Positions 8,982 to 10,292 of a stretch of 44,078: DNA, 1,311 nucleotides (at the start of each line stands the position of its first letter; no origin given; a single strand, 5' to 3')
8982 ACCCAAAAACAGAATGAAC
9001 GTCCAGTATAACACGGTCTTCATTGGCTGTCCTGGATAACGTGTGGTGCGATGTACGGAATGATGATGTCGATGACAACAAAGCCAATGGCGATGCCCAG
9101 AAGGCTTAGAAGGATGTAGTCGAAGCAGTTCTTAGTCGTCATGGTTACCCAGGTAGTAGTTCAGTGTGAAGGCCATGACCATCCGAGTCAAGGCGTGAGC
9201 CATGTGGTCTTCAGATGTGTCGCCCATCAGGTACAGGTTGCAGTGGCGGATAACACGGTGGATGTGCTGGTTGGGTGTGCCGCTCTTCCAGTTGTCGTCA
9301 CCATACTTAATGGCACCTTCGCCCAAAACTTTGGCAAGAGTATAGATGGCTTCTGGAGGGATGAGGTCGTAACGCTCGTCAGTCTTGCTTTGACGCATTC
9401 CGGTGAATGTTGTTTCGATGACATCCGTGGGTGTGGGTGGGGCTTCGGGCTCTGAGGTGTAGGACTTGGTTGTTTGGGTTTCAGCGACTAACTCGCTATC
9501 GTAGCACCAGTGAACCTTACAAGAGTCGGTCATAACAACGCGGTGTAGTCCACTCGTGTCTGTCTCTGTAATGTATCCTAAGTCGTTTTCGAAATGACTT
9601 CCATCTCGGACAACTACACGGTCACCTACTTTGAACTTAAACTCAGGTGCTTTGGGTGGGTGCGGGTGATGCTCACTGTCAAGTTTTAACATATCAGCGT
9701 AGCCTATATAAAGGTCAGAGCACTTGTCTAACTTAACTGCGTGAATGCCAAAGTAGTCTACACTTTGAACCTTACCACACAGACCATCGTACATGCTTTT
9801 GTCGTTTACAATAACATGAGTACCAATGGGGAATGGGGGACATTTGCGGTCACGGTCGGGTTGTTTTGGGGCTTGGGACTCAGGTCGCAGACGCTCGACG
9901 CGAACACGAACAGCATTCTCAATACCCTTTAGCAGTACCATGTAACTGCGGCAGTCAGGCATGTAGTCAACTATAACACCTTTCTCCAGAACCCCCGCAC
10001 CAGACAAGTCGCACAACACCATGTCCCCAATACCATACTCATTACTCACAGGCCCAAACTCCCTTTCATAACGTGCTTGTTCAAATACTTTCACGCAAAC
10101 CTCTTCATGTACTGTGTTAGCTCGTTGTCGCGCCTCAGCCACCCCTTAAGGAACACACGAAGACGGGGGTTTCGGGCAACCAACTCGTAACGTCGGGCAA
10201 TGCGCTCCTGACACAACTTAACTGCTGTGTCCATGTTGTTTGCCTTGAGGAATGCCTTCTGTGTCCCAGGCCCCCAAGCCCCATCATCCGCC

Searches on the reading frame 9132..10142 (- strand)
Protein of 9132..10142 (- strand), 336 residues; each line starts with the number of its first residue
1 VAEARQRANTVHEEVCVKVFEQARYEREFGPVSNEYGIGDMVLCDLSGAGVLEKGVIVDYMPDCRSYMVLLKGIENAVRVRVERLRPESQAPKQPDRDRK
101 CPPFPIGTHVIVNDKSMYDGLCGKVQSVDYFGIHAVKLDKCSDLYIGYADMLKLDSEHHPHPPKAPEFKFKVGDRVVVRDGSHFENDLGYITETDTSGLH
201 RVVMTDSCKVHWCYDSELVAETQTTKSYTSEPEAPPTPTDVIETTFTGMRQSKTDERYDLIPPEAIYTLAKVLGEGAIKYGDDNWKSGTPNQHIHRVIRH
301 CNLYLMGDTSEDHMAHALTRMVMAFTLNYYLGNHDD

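Call 23: search_protein_families(library=phrogs, max_evalue=0.00001, proteins=[window:9132-10142:-])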
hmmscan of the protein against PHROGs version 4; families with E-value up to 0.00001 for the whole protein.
window:9132-10142:- (336 aa): 6 families
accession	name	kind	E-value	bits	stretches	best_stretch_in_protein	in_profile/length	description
phrog_801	-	DNA, RNA and nucleotide metabolism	9.1e-18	66.1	1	237-327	89-186/476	dATP / dGTP pyrophosphohydrolase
phrog_18716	-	unknown function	1e-13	52.5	1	253-325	21-94/114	-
phrog_11257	-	unknown function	1e-10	43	1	240-313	5-79/200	-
phrog_31336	-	unknown function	3.6e-09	37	1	244-326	261-342/359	-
phrog_2252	-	lysis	1e-08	36.2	1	231-323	88-187/285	endolysin; inhibits RNA polymerase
phrog_16254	-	unknown function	4.7e-08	33.8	1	242-308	13-80/377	-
